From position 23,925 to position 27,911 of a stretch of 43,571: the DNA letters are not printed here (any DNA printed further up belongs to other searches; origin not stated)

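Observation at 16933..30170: AraC-associated, SusC/D-less deoxyhexose-glycan utilisation locus with a non-canonical enzyme set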

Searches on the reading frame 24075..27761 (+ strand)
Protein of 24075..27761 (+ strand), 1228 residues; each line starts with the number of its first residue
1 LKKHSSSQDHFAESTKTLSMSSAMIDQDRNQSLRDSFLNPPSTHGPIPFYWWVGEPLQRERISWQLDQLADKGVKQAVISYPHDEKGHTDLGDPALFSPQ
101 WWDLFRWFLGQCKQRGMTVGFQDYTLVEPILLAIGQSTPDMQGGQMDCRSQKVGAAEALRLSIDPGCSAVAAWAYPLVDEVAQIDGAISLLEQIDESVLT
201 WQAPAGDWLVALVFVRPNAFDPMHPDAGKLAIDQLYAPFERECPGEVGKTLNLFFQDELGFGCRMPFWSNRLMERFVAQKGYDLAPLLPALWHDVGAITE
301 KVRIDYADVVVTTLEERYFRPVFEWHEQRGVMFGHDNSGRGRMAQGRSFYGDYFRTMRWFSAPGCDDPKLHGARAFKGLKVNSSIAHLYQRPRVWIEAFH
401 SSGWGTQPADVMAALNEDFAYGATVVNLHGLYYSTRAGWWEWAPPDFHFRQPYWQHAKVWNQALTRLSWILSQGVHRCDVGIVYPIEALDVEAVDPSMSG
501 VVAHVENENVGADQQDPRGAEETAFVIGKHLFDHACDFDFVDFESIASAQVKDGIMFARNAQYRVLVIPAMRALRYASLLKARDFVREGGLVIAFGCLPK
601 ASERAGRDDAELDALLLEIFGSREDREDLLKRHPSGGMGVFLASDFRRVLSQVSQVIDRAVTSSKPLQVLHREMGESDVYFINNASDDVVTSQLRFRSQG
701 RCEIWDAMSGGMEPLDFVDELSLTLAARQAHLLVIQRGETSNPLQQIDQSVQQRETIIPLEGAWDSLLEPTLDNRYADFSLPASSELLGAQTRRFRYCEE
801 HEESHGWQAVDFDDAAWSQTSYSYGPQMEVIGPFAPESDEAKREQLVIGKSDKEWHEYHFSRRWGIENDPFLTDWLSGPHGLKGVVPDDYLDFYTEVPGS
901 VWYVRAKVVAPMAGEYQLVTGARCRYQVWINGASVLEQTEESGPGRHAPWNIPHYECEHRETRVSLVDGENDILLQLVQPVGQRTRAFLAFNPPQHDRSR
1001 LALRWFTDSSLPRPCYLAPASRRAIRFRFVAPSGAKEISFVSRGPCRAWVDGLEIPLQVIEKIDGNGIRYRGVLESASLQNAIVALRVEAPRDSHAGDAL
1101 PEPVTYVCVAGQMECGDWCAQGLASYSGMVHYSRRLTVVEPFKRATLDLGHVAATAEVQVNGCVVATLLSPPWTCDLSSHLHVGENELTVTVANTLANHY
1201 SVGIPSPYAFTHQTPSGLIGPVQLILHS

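Call 3: search_protein_families(library=pfam, proteins=[window:24075-27761:+], max_evalue=0.01)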
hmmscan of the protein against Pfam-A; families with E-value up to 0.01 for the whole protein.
window:24075-27761:+ (1228 aa): 1 family
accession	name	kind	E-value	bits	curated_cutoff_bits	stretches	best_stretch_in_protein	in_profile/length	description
PF17132.9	Glyco_hydro_106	-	4e-34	118.6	29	2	534-717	561-741/743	alpha-L-rhamnosidase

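Call 6: search_protein_families(library=ncbifam, proteins=[window:24075-27761:+], max_evalue=0.01)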
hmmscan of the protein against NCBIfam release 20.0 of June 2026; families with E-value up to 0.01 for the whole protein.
window:24075-27761:+ (1228 aa): 2 families
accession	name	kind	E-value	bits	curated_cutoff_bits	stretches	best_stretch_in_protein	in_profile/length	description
NF049897.1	AlphaRhamBT4145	equivalog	2.3e-29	102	1300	3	379-764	359-742/897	alpha-L-rhamnosidase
NF045579.1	rhamnoside_JR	domain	2.4e-12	47.1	50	1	1121-1199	33-115/123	glycosylhydrolase-like jelly roll fold domain-containing protein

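Call 8: search_solved_structures(query=window:24075-27761:+, max_evalue=1)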
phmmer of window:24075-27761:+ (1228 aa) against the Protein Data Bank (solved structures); distinct sequences matched with E-value up to 1: 5.
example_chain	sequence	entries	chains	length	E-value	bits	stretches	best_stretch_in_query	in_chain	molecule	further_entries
6q2f_A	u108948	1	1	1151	1.5e-16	62.3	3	1121-1225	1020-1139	Glycoside hydrolase family protein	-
5mwk_A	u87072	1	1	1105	1.6e-16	62.2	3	1122-1199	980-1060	Glycoside hydrolase family 2, sugar binding protein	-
5mqm_A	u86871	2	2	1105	1.7e-16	62.1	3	1122-1199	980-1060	Glycosyl hydrolases family 2, sugar binding domain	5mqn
6ld0_A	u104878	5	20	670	0.15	12.6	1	1098-1199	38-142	LacZ1 Beta-galactosidase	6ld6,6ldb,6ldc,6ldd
5z1b_A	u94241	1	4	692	0.15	12.6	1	1098-1199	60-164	Glycosyl hydrolase family 2, TIM barrel domain protein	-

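Call 21: find_homologous_proteins(query=window:24075-27761:+)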
Query window:24075-27761:+ (1228 aa): 2505 proteins with E <= 0.001 among 8000 candidates; the best 120 are listed.
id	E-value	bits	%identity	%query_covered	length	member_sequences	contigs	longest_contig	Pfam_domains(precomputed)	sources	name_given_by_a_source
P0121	0.0e+0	2836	99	98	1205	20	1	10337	PF17132.10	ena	-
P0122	0.0e+0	2322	80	98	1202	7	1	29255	PF17132.10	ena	-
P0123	0.0e+0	2057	72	98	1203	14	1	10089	PF17132.10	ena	-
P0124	0.0e+0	1956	69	97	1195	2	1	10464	PF17132.10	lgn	-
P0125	0.0e+0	1927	67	99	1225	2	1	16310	PF17132.10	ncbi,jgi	jgi:hypothetical protein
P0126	0.0e+0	1911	67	97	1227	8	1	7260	PF17132.10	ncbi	-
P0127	0.0e+0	1888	66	98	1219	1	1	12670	PF17132.10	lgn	-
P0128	0.0e+0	1888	66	97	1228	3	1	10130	PF17132.10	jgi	jgi:hypothetical protein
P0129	0.0e+0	1870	64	100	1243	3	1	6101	PF17132.10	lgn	-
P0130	0.0e+0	1708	59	98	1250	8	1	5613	PF17132.10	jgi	jgi:alpha-L-rhamnosidase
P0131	0.0e+0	1697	59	97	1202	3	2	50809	PF17132.10,PF22666.3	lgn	-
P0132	0.0e+0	1696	59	99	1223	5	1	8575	PF17132.10,PF22666.3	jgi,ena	-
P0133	0.0e+0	1693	59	100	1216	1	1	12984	PF17132.10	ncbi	-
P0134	0.0e+0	1676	58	97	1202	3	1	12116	PF17132.10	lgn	-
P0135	0.0e+0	1675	59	97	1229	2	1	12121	PF17132.10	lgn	-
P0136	0.0e+0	1664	58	99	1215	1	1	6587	PF17132.10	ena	-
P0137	0.0e+0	1660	58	97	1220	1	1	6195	PF17132.10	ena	-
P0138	0.0e+0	1655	58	97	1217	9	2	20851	PF17132.10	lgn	-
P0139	0.0e+0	1648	58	98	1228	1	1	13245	PF17132.10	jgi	jgi:alpha-L-rhamnosidase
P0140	0.0e+0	1643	58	98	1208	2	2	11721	PF17132.10,PF22666.3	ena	-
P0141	0.0e+0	1643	58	97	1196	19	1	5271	PF17132.10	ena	-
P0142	0.0e+0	1639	58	99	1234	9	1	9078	PF17132.10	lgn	-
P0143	0.0e+0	1633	57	99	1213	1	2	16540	PF17132.10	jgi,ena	-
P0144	0.0e+0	1632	56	97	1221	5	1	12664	PF17132.10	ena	-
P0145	0.0e+0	1630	58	97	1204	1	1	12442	PF17132.10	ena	-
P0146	0.0e+0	1628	58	97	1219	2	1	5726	PF17132.10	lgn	-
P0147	0.0e+0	1623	58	97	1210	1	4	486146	PF17132.10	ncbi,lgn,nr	ncbi:MAG: hypothetical protein EAZ65_00515 [Verrucomicrobia bacterium]|nr:MAG: hypothetical protein 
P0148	0.0e+0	1618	58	97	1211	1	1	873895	PF17132.10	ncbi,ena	-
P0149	0.0e+0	1616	57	98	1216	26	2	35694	PF17132.10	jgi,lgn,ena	-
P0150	0.0e+0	1611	57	100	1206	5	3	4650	PF17132.10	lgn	-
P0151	0.0e+0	1611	59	94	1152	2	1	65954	PF17132.10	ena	-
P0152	0.0e+0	1605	56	97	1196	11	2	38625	PF17132.10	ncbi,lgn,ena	-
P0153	0.0e+0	1605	56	97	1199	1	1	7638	PF17132.10,PF22666.3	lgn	-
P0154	0.0e+0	1604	57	97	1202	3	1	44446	PF17132.10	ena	-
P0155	0.0e+0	1593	57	97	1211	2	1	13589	PF17132.10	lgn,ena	-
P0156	0.0e+0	1591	57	97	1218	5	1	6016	PF17132.10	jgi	jgi:hypothetical protein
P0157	0.0e+0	1589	57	97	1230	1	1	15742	PF17132.10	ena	-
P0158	0.0e+0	1576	55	98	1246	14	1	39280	PF17132.10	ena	-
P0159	0.0e+0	1564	56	97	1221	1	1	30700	PF17132.10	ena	-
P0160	0.0e+0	1555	56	97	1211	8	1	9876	PF17132.10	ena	-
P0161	0.0e+0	1551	54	98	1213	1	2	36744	PF17132.10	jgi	-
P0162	0.0e+0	1549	54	99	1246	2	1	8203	PF17132.10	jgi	-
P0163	0.0e+0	1546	56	97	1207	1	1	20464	PF17132.10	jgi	jgi:hypothetical protein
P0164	0.0e+0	1539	55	97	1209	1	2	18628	PF17132.10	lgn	-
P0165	0.0e+0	1536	56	97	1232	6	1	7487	PF17132.10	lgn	-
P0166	0.0e+0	1531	54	97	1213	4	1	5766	PF17132.10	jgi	-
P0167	0.0e+0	1529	55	97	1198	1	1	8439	PF17132.10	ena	-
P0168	0.0e+0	1527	55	97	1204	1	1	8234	PF17132.10,PF22666.3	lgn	-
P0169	0.0e+0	1516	55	98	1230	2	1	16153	PF17132.10,PF22666.3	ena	-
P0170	0.0e+0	1512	56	99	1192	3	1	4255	PF17132.10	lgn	-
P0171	0.0e+0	1506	56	96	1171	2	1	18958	PF17132.10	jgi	-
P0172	0.0e+0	1506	53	98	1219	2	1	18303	PF17132.10,PF22666.3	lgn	-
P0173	0.0e+0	1505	56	97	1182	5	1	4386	PF17132.10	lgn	-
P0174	0.0e+0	1483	54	97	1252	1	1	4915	PF17132.10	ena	-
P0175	0.0e+0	1483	53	97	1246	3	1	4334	PF17132.10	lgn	-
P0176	0.0e+0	1482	54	97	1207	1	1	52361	PF17132.10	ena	-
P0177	0.0e+0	1480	54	97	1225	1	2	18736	PF17132.10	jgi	jgi:alpha-L-rhamnosidase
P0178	0.0e+0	1476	53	97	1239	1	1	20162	PF17132.10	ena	-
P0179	0.0e+0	1474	54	97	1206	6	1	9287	PF17132.10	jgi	-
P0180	0.0e+0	1473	54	99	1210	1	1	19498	PF17132.10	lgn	-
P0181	0.0e+0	1471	59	86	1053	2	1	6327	PF17132.10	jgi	-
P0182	0.0e+0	1469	53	99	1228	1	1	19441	PF17132.10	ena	-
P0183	0.0e+0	1469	54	97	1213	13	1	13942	PF17132.10,PF22666.3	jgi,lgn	-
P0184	0.0e+0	1464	54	97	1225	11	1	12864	PF17132.10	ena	-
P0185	0.0e+0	1460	53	97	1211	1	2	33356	PF17132.10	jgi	jgi:hypothetical protein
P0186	0.0e+0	1460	53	98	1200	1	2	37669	PF17132.10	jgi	jgi:hypothetical protein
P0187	0.0e+0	1456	53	97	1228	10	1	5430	PF17132.10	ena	-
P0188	0.0e+0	1452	54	97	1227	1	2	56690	PF17132.10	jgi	jgi:hypothetical protein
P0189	0.0e+0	1449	52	97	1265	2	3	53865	PF17132.10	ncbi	ncbi:MAG: glycosyl hydrolase [bacterium]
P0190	0.0e+0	1446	53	98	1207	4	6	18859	PF17132.10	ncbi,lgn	-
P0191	0.0e+0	1445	53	95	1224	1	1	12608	PF17132.10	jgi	jgi:hypothetical protein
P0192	0.0e+0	1442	53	97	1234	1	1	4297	PF17132.10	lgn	-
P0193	0.0e+0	1442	52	97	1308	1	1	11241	PF17132.10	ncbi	-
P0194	0.0e+0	1437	53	98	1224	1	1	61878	PF17132.10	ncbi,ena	-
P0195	0.0e+0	1429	53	97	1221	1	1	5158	PF17132.10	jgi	-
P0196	0.0e+0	1429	53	98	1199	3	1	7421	PF17132.10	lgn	-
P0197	0.0e+0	1428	53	97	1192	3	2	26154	PF17132.10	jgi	jgi:hypothetical protein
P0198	0.0e+0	1427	53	96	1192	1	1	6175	PF17132.10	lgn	-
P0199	0.0e+0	1425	53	95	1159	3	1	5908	PF17132.10,PF22666.3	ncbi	ncbi:MAG: hypothetical protein RLY20_1337 [Verrucomicrobiota bacterium]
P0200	0.0e+0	1424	53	97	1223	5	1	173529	PF17132.10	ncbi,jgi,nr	ncbi:MAG TPA: glycosyl hydrolase [Verrucomicrobiae bacterium]|jgi:hypothetical protein|nr:glycosyl h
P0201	0.0e+0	1424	52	97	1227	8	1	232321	PF17132.10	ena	-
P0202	0.0e+0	1423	51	98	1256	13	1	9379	PF17132.10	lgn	-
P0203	0.0e+0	1419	55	96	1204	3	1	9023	PF17132.10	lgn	-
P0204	0.0e+0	1417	53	97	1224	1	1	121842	PF17132.10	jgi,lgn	jgi:hypothetical protein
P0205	0.0e+0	1415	52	98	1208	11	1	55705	PF17132.10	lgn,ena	-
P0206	0.0e+0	1406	52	97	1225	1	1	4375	PF17132.10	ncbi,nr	ncbi:MAG: glycosyl hydrolase, partial [Verrucomicrobia bacterium]|nr:glycosyl hydrolase [Verrucomicr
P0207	0.0e+0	1405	51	95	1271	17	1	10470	PF17132.10,PF22666.3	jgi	jgi:hypothetical protein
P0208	0.0e+0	1402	53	96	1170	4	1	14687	PF17132.10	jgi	-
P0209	0.0e+0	1400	52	97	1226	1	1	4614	PF17132.10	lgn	-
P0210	0.0e+0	1397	51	97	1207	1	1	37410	PF17132.10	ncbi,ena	-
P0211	0.0e+0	1397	63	76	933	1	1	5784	PF17132.10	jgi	jgi:hypothetical protein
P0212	0.0e+0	1393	51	97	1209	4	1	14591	PF17132.10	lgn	-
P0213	0.0e+0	1391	52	97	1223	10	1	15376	PF17132.10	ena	-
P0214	0.0e+0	1384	52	97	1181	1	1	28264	PF17132.10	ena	-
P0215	0.0e+0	1376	51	98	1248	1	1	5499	PF17132.10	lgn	-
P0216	0.0e+0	1374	53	97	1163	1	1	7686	PF17132.10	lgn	-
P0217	0.0e+0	1368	52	95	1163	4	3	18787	PF17132.10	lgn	-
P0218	0.0e+0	1344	49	97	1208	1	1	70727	PF17132.10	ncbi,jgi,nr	ncbi:MAG: hypothetical protein MUF31_07565 [Akkermansiaceae bacterium]|jgi:hypothetical protein|nr:h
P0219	0.0e+0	1305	53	87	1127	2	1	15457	PF17132.10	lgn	-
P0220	0.0e+0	1301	54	88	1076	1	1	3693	PF17132.10,PF22666.3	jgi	jgi:hypothetical protein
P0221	0.0e+0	1283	49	97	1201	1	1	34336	PF17132.10,PF22666.3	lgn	-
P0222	0.0e+0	1253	47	98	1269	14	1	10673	PF17132.10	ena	-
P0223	0.0e+0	1252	47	97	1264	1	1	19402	PF17132.10,PF22666.3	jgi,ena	jgi:hypothetical protein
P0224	0.0e+0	1245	47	98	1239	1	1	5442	PF17132.10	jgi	jgi:hypothetical protein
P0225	0.0e+0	1235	47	98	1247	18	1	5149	PF17132.10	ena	-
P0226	0.0e+0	1227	46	99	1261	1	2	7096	PF17132.10,PF22666.3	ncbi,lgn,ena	-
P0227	0.0e+0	1226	46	97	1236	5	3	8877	PF17132.10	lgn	-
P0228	0.0e+0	1224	47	98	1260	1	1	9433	PF17132.10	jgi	jgi:hypothetical protein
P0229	0.0e+0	1224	46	97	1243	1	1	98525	PF17132.10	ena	-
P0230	0.0e+0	1222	47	96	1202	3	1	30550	PF17132.10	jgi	-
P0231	0.0e+0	1212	46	97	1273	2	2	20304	PF17132.10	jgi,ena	-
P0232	0.0e+0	1210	46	99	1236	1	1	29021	PF17132.10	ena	-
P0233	0.0e+0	1207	48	98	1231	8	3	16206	PF17132.10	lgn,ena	-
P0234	0.0e+0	1207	47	97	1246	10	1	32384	PF17132.10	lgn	-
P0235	0.0e+0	1207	47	97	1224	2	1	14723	PF17132.10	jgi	-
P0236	0.0e+0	1200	45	98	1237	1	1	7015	PF17132.10,PF22666.3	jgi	jgi:hypothetical protein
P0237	0.0e+0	1194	45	98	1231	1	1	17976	PF17132.10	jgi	jgi:hypothetical protein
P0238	0.0e+0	1194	47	99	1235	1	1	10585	PF17132.10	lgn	-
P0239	0.0e+0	1194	48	97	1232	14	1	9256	PF17132.10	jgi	-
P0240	0.0e+0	1193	46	97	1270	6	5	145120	PF17132.10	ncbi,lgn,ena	-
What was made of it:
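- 24075..27761 (+): Cytoplasmic divergent GH106 (alpha-L-rhamnosidase family) enzyme. The likely start is 24144. A 99%-identical database protein is 1205 aa long (call 21).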

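Call 22: find_encoding_contigs(protein=P0148, flank=10000, max_places=1)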
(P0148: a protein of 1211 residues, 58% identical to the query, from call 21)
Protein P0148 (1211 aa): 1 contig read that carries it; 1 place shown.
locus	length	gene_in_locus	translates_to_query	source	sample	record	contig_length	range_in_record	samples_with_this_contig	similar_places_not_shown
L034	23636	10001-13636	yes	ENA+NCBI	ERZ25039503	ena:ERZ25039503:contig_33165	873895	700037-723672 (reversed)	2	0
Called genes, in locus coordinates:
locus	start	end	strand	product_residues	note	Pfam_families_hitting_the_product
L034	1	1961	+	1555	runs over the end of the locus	PF12951:PATR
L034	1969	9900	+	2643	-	PF00041:fn3 (faint), PF01120:Alpha_L_fucos, PF17996:CE2_N (weak), PF12951:PATR, PF25833:Fn3_SaeA_3rd (faint), PF12951:PATR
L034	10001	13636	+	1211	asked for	PF17132:Glyco_hydro_106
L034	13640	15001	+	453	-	PF01120:Alpha_L_fucos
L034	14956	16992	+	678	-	PF01120:Alpha_L_fucos, PF00754:F5_F8_type_C, PF22633:F5_F8_type_C_2 (weak), PF11875:DnaJ-like_C11_C (faint)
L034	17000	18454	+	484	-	PF07690:MFS_1, PF13347:MFS_2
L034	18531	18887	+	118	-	-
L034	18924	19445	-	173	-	PF13358:DDE_3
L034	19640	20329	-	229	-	PF13592:HTH_33, PF13358:DDE_3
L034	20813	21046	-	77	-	-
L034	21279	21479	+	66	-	-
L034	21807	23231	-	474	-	PF00672:HAMP, PF00512:HisKA, PF13581:HATPase_c_2 (weak), PF02518:HATPase_c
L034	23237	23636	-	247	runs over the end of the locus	PF00072:Response_reg, PF00486:Trans_reg_C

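Call 23: find_encoding_contigs(protein=P0218, flank=10000, max_places=1)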
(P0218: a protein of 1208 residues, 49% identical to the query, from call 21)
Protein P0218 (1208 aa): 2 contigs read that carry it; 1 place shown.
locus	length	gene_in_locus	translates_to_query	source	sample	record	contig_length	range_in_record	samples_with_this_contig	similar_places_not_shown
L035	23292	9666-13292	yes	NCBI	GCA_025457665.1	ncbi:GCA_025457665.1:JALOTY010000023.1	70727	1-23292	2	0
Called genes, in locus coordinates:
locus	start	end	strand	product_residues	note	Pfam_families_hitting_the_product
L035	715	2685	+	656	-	PF13439:Glyco_transf_4, PF13579:Glyco_trans_4_4, PF00534:Glycos_transf_1, PF13692:Glyco_trans_1_4, PF00149:Metallophos, PF12850:Metallophos_2 (faint)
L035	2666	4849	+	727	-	PF05048:NosD, PF13229:Beta_helix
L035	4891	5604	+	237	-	PF01259:SAICAR_synt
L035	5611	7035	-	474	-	-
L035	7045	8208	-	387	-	PF13439:Glyco_transf_4 (weak), PF13579:Glyco_trans_4_4 (weak)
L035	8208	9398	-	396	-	PF13579:Glyco_trans_4_4, PF13439:Glyco_transf_4, PF13692:Glyco_trans_1_4 (weak)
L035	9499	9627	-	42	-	-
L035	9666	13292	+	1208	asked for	PF17132:Glyco_hydro_106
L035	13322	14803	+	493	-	PF07690:MFS_1, PF13347:MFS_2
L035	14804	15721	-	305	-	PF12833:HTH_18, PF00165:HTH_AraC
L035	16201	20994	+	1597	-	PF12951:PATR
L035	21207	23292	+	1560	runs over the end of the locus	PF12951:PATR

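Call 24: find_encoding_contigs(protein=P0240, flank=10000, max_places=1)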
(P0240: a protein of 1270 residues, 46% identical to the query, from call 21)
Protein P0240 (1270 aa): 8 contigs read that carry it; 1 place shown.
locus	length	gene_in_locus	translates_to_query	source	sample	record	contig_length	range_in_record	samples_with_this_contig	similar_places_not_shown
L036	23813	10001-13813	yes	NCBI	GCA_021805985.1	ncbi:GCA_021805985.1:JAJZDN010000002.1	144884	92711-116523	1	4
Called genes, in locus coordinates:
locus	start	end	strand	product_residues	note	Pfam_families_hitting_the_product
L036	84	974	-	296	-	PF07963:N_methyl, PF07596:SBP_bac_10 (weak)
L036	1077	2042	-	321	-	PF18483:Lectin_L-type_dom, PF00139:Lectin_legB (faint)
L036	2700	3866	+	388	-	PF13377:Peripla_BP_3, PF00165:HTH_AraC (faint), PF12833:HTH_18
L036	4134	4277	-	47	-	-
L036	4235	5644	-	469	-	PF01120:Alpha_L_fucos (weak)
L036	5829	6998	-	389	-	PF14885:GHL15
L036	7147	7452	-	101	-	-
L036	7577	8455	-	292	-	PF07963:N_methyl (weak), PF07596:SBP_bac_10 (faint)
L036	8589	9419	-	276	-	-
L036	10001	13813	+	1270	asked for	PF17132:Glyco_hydro_106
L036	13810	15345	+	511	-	PF07690:MFS_1, PF13347:MFS_2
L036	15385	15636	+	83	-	-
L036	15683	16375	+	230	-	-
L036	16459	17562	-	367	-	PF13776:DUF4172, PF02661:Fic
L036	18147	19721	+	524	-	PF01794:Ferric_reduct, PF00175:NAD_binding_1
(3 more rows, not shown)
